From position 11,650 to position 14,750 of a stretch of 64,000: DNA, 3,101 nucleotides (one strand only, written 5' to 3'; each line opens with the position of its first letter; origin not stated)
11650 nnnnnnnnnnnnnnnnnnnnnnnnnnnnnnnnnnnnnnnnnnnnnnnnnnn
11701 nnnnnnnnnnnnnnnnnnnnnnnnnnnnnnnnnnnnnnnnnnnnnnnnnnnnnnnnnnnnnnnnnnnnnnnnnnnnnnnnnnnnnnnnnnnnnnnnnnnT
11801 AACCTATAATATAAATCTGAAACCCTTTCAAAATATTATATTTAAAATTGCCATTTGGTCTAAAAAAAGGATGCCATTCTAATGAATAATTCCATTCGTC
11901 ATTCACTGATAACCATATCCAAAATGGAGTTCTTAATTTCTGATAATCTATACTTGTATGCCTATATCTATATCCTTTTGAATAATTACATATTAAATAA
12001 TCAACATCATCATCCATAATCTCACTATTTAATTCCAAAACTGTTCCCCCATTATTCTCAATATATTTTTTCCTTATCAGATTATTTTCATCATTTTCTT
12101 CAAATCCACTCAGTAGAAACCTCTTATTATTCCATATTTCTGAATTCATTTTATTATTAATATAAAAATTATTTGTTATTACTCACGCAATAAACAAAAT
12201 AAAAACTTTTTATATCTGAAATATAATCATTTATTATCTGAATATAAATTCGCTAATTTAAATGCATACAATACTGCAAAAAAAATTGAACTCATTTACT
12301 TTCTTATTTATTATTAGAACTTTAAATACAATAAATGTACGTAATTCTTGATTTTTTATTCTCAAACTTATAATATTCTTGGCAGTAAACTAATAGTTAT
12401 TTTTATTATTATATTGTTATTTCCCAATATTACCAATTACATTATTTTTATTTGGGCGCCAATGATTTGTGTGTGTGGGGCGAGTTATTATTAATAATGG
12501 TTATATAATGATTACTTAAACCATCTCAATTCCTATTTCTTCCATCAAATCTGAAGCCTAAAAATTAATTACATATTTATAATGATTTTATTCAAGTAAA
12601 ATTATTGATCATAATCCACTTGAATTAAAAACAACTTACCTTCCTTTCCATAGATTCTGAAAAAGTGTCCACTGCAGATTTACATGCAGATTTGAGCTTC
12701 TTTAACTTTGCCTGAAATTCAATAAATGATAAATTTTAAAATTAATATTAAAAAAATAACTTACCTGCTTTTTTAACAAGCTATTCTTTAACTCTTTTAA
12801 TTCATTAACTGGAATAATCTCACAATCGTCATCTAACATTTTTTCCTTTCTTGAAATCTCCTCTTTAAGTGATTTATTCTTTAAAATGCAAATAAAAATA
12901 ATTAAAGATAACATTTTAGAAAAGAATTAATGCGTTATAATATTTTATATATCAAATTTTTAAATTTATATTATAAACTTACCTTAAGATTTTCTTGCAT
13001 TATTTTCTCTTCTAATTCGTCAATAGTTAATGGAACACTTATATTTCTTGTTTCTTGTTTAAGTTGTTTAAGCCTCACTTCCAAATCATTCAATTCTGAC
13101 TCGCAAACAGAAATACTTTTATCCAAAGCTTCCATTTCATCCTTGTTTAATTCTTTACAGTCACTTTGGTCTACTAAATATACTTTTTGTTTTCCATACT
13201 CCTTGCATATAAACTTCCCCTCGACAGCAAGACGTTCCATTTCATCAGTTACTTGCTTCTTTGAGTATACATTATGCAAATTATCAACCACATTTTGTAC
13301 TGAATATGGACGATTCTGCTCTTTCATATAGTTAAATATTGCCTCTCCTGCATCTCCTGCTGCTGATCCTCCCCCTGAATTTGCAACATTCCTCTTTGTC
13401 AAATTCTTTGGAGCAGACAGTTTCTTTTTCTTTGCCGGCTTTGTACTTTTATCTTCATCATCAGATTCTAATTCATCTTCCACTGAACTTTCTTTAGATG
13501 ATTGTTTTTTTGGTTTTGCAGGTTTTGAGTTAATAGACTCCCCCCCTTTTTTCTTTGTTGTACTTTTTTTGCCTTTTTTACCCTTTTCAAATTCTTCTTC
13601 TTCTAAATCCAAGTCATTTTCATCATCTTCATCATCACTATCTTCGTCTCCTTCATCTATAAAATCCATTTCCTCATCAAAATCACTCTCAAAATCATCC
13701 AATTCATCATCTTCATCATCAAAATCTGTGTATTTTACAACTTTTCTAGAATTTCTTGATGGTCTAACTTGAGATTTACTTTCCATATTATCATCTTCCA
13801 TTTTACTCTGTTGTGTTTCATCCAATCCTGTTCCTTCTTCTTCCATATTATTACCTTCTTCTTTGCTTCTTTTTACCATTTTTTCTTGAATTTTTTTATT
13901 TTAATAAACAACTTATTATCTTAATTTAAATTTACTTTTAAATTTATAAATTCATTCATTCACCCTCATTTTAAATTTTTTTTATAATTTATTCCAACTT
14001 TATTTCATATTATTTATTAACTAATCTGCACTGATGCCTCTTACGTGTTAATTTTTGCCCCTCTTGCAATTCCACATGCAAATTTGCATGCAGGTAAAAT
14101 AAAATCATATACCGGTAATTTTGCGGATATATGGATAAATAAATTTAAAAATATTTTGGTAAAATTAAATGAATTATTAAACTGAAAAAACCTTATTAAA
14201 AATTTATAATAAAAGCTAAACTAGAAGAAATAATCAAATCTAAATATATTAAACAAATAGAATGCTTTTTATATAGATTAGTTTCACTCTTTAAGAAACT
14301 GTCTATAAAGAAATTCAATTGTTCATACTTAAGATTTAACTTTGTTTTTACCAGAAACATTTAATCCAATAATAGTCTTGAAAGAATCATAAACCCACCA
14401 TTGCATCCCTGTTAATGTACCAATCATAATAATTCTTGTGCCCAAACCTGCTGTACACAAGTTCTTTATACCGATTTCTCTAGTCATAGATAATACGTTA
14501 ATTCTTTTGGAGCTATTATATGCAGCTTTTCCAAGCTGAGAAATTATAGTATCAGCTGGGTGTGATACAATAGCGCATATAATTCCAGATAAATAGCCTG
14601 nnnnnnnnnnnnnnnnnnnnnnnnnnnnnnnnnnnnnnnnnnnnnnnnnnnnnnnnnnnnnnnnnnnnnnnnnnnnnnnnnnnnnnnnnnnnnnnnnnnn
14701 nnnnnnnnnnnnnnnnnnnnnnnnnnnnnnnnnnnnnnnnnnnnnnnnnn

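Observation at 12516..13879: HOP2 meiotic gene needs a four-exon model; three GTAAGT introns are missed by ORF calling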

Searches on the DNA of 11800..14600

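Call 66: search_rna_families(source=window, start=11800, end=14600, threshold=evalue, max_evalue=1)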
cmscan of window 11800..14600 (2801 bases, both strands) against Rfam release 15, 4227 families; matches with E-value up to 1: 0.
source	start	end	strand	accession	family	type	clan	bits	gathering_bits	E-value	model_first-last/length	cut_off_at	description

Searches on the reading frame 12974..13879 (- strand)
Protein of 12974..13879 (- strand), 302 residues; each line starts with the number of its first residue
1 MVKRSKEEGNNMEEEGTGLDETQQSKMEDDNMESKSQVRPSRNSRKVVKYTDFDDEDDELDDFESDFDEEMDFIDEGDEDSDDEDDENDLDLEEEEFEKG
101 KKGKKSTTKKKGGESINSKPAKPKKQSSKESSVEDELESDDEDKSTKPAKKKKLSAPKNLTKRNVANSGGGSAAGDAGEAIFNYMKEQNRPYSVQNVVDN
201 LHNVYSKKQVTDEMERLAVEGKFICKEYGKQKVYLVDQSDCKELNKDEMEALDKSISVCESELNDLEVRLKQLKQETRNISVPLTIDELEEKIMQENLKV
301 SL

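Call 5: search_protein_families(library=pfam, proteins=[window:12974-13879:-], max_evalue=1)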
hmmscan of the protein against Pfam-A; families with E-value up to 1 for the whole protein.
seq(302 aa): 3 families
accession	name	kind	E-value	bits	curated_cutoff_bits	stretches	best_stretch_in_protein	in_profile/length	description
PF07106.19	TBPIP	-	1.2e-24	86.4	22.8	1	176-236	1-61/62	TBPIP/Hop2 winged helix domain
PF02186.21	TFIIE_beta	-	0.018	15.7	28.1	1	181-203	8-30/66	TFIIE beta subunit core domain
PF16007.11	DUF4777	-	0.12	13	34.4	0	178-209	6-37/66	Domain of unknown function (DUF4777)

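Call 9: list_cluster_members(proteins=[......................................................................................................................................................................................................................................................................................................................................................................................, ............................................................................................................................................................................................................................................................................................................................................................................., window:12974-13879:-, P0001])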
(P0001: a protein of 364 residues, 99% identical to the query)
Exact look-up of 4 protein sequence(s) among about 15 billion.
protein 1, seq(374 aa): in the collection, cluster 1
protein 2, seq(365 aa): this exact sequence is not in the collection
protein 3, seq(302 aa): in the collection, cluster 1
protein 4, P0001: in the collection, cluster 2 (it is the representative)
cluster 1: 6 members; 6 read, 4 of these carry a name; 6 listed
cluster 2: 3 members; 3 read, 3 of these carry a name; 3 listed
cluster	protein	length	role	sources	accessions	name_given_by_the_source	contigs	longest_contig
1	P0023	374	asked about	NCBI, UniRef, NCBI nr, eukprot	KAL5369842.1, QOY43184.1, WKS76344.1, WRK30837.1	putative coiled coil protein [Cryptosporidium parvum] | Homologous-pairing protein 2 winged helix domain-containing protein n=1 ... | Homologous-pairing protein 2 [Cryptosporidium parvum]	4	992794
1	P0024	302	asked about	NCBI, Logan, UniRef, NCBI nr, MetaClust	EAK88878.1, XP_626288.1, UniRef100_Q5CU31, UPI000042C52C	hypothetical protein [Cryptosporidium parvum Iowa II] | Hypothetical coiled coil protein n=1 Tax=Cryptosporidium parvum (strain Iowa II) ... | status=active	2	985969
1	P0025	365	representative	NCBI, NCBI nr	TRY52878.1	Homologous-pairing protein 2 [Cryptosporidium tyzzeri]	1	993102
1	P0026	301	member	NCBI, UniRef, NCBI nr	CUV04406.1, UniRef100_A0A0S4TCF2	unnamed protein product [Cryptosporidium hominis] | Homologous-pairing protein 2 winged helix domain-containing protein n=1 ...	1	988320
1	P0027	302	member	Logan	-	-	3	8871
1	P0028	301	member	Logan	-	-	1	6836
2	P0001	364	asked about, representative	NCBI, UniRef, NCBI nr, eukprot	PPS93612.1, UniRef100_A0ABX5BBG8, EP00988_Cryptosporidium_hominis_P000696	Homologous-pairing protein 2 [Cryptosporidium hominis] | Homologous-pairing protein 2 n=1 Tax=Cryptosporidium hominis TaxID=237895 ... | PPS93612.1 Homologous-pairing protein 2 [Cryptosporidium hominis]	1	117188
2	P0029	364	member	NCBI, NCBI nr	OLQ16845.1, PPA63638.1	Tat binding protein 1(TBP-1)-interacting protein (TBPIP) family protein [Cryptosporidium ... | Tat binding protein 1(TBP-1)-interacting protein (TBPIP) [Cryptosporidium hominis]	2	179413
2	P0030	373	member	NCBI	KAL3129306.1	putative coiled coil protein [Cryptosporidium hominis]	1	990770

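Call 12: find_encoding_contigs(protein=P0023, flank=3000, max_places=4)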
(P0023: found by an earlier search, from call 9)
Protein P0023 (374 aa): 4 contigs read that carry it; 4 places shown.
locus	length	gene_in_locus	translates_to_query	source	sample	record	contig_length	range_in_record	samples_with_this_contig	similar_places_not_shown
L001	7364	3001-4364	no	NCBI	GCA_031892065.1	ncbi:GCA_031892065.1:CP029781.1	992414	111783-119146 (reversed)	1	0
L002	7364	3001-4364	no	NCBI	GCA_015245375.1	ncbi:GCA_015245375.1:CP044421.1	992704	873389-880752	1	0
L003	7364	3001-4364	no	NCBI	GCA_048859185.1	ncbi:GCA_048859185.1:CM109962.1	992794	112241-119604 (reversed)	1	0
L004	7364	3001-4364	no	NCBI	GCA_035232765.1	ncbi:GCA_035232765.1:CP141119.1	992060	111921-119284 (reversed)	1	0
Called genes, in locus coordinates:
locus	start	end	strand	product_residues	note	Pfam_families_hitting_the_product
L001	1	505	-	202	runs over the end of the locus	PF00227:Proteasome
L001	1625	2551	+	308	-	PF00153:Mito_carr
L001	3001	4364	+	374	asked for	PF07106:WHD_TBPIP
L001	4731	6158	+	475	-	-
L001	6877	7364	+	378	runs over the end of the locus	-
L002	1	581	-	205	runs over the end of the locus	PF00227:Proteasome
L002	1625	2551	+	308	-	PF00153:Mito_carr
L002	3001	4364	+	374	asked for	PF07106:WHD_TBPIP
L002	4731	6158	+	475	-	-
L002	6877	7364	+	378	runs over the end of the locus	-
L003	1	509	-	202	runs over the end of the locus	PF00227:Proteasome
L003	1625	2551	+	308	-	PF00153:Mito_carr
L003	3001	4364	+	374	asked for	PF07106:WHD_TBPIP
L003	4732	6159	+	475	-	-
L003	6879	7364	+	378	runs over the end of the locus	-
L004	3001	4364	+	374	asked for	PF07106:WHD_TBPIP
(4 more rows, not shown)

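Call 60: find_encoding_contigs(protein=P0023, flank=10000, max_places=2)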
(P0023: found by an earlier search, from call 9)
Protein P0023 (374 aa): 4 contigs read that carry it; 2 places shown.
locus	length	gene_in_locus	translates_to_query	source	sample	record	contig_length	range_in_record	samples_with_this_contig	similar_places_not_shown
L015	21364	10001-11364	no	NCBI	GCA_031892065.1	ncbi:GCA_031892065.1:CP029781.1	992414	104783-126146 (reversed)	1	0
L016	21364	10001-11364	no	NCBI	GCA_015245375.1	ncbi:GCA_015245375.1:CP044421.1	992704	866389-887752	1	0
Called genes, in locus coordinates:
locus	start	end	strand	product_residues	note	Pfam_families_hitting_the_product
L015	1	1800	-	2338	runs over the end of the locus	-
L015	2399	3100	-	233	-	PF04193:PQ-loop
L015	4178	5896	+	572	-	-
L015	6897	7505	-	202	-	PF00227:Proteasome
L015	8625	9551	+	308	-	PF00153:Mito_carr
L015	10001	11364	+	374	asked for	PF07106:WHD_TBPIP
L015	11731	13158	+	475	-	-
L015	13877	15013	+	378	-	-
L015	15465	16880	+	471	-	-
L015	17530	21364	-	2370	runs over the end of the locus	-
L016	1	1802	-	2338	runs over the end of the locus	-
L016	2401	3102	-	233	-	PF04193:PQ-loop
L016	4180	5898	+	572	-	-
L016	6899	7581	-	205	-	PF00227:Proteasome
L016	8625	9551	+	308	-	PF00153:Mito_carr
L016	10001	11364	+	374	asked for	PF07106:WHD_TBPIP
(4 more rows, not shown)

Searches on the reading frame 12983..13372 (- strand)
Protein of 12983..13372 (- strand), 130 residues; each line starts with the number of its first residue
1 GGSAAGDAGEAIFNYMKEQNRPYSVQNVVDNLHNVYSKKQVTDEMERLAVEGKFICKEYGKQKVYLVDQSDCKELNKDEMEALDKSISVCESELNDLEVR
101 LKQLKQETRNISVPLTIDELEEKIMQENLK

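Call 36: search_protein_representatives(protein=window:12983-13372:-)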
Query: 130 residues. Proteins with E-value up to 0.001 (for the whole library): 879; up to 1e-10: 155; up to 1e-30: 4. The best 150 are listed.
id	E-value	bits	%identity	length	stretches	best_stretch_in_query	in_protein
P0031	1.3e-61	222.4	82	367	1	2-130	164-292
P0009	3.8e-51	188.6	74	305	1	7-129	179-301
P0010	1.7e-47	176.9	74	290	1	3-111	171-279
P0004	2.7e-47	176.2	69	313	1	4-130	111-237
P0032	3.6e-23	98.4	32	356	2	12-126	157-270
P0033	1.8e-18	83.2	43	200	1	13-127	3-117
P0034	2.2e-18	83.0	42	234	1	6-124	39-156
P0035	5.7e-17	78.4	38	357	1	6-126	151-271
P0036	8.5e-17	77.8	38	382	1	9-125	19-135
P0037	8.7e-17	77.8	37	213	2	6-111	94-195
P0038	2.4e-16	76.4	38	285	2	7-103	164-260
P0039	3.0e-16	76.1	52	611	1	6-94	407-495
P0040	3.9e-16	75.7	39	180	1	11-124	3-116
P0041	5.2e-16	75.3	36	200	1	7-128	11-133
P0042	1.5e-15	73.8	52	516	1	8-93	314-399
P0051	1.2e-14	70.9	35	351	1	5-128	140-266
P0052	1.3e-14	70.8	43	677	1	7-113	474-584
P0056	2.2e-14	70.0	34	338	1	3-125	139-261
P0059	3.6e-14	69.3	37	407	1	5-124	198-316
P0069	8.6e-14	68.1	36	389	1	7-125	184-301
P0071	1.0e-13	67.9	31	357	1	8-126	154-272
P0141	1.3e-11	61.1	37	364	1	4-126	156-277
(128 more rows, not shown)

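Call 39: list_cluster_members(proteins=[P0032, P0035, P0039, P0052, P0051, P0056, P0059, P0069, P0071, P0141])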
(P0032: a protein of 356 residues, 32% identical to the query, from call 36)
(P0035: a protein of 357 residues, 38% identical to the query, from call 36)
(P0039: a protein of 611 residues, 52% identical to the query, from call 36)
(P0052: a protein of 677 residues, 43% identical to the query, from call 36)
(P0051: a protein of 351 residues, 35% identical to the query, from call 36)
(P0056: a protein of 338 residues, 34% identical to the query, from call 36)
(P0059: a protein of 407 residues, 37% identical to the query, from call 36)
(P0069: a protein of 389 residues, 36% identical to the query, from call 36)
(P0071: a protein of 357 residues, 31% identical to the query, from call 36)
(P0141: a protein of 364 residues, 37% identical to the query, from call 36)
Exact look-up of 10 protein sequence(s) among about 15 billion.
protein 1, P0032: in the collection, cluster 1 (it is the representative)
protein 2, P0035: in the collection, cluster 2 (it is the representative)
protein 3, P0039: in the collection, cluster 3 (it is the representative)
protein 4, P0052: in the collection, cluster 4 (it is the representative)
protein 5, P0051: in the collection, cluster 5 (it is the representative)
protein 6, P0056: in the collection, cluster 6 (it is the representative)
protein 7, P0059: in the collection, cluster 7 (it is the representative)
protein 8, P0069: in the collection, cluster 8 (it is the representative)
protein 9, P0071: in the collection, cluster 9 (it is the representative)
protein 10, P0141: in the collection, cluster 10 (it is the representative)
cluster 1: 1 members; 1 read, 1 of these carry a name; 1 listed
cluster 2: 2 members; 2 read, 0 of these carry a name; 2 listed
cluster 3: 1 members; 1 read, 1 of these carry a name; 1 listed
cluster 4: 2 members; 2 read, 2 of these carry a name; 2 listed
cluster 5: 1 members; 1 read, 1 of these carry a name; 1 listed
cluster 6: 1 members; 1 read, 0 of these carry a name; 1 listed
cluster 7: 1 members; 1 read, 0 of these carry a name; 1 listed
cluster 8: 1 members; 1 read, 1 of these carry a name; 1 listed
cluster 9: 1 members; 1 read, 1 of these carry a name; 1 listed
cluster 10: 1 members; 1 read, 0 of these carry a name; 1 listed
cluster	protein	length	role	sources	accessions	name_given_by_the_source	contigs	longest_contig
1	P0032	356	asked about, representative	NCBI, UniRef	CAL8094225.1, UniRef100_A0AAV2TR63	unnamed protein product [Calicophoron daubneyi] | Homologous-pairing protein 2 homolog n=1 Tax=Calicophoron daubneyi TaxID=300641 ...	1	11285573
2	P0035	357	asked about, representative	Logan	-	-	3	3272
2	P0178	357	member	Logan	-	-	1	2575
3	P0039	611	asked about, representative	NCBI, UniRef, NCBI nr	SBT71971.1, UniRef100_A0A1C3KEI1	Tat binding protein 1(TBP-1)-interacting protein, putative [Plasmodium malariae] | Tat binding protein 1(TBP-1)-interacting protein, putative n=1 Tax=Plasmodium malariae ...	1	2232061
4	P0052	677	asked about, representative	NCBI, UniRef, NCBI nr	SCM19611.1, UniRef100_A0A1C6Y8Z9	Tat binding protein 1(TBP-1)-interacting protein, putative [Plasmodium berghei] | Tat binding protein 1(TBP-1)-interacting protein, putative n=1 Tax=Plasmodium berghei ...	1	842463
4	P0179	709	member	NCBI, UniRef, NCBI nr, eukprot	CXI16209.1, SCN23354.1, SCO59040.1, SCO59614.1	Tat binding protein 1(TBP-1)-interacting protein, putative [Plasmodium berghei] | Tat binding protein 1(TBP-1)-interacting protein, putative n=2 Tax=Plasmodium berghei ... | Tat binding protein 1(TBP-1)-interacting protein, putative [Plasmodium berghei ANKA]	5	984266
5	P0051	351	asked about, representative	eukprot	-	c18466_g1_i2.p1 GENE.c18466_g1_i2~~c18466_g1_i2.p1 ORF type:complete len:352 ...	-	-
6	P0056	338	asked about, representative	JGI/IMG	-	-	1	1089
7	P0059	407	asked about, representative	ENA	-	-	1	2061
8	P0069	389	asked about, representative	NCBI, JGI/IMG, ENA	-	hypothetical protein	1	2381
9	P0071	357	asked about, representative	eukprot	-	c1196_g1_i1.p1 GENE.c1196_g1_i1~~c1196_g1_i1.p1 ORF type:complete len:372 ...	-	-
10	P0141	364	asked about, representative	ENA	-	-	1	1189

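Call 52: find_encoding_contigs(protein=P0052, flank=500, max_places=1)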
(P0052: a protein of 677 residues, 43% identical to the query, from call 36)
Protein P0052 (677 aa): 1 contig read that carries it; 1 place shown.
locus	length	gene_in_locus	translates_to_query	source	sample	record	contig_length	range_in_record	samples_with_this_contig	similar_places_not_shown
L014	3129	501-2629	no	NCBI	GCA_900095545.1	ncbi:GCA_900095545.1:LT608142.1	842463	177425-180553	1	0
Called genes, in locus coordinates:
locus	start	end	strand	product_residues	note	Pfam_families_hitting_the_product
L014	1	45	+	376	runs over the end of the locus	PF00581:Rhodanese (faint)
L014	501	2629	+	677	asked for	PF07106:WHD_TBPIP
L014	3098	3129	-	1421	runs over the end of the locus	PF04563:RNA_pol_Rpb2_1, PF04561:RNA_pol_Rpb2_2, PF04565:RNA_pol_Rpb2_3, PF04566:RNA_pol_Rpb2_4, PF00562:RNA_pol_Rpb2_6, PF04560:RNA_pol_Rpb2_7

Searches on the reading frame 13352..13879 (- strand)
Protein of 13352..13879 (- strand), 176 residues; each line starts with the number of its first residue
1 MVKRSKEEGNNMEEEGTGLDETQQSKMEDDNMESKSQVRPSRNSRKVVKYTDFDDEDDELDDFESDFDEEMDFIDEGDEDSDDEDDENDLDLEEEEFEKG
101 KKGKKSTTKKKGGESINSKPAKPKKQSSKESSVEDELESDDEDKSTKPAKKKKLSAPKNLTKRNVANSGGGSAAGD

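Call 74: search_protein_families(library=pfam, proteins=[window:13352-13879:-], max_evalue=10)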
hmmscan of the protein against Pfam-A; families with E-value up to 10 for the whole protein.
seq(176 aa): 1 family
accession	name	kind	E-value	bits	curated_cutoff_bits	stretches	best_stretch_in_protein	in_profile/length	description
PF04502.18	Saf4_Yju2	-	1.3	9.1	27.8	1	10-161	140-281/332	Saf4/Yju2 protein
